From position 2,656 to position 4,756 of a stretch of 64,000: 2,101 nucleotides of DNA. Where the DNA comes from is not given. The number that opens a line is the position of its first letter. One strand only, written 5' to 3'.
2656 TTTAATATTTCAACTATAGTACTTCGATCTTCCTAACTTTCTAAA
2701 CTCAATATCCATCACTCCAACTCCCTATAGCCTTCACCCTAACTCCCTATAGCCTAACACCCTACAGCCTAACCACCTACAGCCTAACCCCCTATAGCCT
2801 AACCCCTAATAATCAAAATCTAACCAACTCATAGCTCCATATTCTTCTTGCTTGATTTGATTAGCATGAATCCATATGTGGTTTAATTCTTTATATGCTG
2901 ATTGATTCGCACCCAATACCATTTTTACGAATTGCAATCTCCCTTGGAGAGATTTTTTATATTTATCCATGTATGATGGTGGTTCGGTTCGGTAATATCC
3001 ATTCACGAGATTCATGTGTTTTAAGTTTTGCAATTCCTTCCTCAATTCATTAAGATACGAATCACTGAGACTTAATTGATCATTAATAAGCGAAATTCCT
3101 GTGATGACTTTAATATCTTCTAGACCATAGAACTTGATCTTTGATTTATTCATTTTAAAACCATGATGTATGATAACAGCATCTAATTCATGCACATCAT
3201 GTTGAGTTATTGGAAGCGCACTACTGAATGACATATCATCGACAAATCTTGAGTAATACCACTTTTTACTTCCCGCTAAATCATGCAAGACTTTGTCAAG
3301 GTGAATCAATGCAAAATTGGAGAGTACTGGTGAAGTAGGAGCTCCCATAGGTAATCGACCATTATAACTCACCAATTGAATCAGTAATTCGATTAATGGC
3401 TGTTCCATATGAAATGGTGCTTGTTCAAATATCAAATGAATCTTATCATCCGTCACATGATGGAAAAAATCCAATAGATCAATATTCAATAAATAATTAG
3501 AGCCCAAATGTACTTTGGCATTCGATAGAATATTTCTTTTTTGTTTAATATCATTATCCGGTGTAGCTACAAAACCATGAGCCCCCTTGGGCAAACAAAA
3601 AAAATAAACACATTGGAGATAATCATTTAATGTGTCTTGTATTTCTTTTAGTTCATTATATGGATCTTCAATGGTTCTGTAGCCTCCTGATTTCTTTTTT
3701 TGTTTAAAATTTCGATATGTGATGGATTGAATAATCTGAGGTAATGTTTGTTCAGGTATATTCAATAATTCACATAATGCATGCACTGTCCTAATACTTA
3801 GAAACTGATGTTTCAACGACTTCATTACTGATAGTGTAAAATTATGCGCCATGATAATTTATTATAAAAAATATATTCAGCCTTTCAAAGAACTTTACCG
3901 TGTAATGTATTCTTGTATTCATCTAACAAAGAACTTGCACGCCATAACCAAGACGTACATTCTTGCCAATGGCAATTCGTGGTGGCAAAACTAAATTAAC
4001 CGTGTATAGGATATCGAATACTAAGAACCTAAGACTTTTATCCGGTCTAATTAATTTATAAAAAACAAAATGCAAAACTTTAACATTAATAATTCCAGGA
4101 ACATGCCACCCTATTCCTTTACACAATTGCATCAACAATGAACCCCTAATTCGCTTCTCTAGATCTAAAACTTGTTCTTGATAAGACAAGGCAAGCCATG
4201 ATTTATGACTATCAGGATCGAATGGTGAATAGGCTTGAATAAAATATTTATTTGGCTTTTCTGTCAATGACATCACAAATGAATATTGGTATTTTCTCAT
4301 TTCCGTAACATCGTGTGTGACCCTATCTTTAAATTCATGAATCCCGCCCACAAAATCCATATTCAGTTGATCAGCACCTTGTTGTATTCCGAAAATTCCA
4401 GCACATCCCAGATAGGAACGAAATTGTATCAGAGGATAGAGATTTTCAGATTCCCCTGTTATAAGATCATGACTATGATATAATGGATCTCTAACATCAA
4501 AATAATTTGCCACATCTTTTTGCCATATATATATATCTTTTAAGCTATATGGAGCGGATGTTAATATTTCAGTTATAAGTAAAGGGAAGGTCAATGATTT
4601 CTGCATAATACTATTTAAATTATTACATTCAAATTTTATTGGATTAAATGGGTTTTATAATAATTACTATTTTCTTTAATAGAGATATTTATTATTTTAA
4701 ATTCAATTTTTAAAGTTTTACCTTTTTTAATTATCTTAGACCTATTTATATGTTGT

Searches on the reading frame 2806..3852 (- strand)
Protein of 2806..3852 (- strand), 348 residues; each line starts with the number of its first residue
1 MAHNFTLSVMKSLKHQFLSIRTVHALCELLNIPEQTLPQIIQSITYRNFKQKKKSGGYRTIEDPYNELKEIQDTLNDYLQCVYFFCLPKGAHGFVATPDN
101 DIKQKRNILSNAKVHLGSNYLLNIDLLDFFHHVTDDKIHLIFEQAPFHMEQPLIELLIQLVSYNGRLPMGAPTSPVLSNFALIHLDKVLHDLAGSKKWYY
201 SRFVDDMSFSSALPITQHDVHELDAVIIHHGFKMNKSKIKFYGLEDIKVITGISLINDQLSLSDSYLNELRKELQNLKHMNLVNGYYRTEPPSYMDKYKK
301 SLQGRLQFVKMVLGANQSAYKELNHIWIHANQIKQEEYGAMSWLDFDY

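Call 7: search_protein_families(library=padloc, proteins=[window:2806-3852:-], max_evalue=0.01)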
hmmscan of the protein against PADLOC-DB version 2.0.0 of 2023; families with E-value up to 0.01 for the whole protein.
window:2806-3852:- (348 aa): 55 families (the best 25 are shown)
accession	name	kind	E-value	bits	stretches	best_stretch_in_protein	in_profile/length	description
PDLC02959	RT-Protease_XI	-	9.7e-66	220.7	1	15-326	3-317/510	single gene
PDLC02960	RT-Protease_XI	-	1.1e-65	220.6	1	16-327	2-315/506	single gene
PDLC02962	RT-TIR_XII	-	4.3e-65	218.4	1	12-332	6-333/478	single gene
PDLC02961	RT-TIR_XII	-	5.4e-65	218.1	1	10-332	4-332/475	single gene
PDLC02943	RT_III-A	-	3.8e-58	194.9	1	9-326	11-315/322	-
PDLC02965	RT-Toprim_I-C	-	6.2e-58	195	1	26-328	4-308/529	single gene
PDLC02968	RT-Toprim_I-C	-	6.8e-58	194.8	1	26-326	4-307/529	single gene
PDLC02952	RT_VI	-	5.5e-54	181.3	1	17-312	3-271/279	-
PDLC02946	RT_III-A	-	1.2e-53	180.4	1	16-326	30-327/330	-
PDLC02967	RT-Toprim_I-C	-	3e-50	169.5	1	16-328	2-312/549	single gene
PDLC02942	RT_III-A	-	1e-49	167.5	1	9-324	30-332/341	-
PDLC02966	RT-Toprim_I-C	-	3e-49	166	1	10-321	6-326/568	single gene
PDLC02963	RT-Toprim_I-C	-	6.7e-49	164.9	1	16-329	6-326/552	single gene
PDLC02964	RT-Toprim_I-C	-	1.1e-48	164.3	1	17-327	3-312/554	single gene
PDLC02941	RT_II-A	-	4.5e-48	162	1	16-315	9-284/309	-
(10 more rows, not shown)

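Call 68: search_protein_families(library=pfam, proteins=[window:2806-3852:-], max_evalue=0.001)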
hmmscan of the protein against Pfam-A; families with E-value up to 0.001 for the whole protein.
window:2806-3852:- (348 aa): 1 family
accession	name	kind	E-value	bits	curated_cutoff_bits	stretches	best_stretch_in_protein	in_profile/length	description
PF00078.32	RVT_1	-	4.8e-16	59.5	29.6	1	52-242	2-192/205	Reverse transcriptase (RNA-dependent DNA polymerase)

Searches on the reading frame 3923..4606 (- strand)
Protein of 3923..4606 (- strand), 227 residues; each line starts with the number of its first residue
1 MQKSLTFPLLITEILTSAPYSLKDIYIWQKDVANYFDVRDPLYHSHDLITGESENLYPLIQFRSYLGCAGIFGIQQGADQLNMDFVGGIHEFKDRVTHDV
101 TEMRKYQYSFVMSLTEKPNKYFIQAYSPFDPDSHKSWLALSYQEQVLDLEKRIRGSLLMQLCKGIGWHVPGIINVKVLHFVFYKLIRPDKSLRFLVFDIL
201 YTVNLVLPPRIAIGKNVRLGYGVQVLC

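Call 7: search_protein_families(library=padloc, proteins=[window:3923-4606:-], max_evalue=0.01)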
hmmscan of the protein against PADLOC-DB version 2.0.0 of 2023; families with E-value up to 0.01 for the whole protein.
window:3923-4606:- (227 aa): 2 families
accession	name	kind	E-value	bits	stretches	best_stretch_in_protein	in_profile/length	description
PDLC02104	Cas6b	-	2.7e-13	48.2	1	33-223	28-212/216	-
PDLC01381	Cas6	-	6e-13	47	1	39-223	33-212/216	"CAS-I,CAS-II,CAS-III,CAS-IV,CAS-V,CAS-VI; crRNAmaturation"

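Call 68: search_protein_families(library=pfam, proteins=[window:3923-4606:-], max_evalue=0.001)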
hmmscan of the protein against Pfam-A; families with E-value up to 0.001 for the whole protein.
window:3923-4606:- (227 aa): 2 families
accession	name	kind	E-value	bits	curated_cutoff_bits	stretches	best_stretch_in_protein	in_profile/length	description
PF17262.7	Cas6b_C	-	1.9e-10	41.3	39.4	1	115-223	3-110/114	Cas6b C-terminal domain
PF17955.6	Cas6b_N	-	1.3e-06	28.9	25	1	19-82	15-76/105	Cas6b N-terminal domain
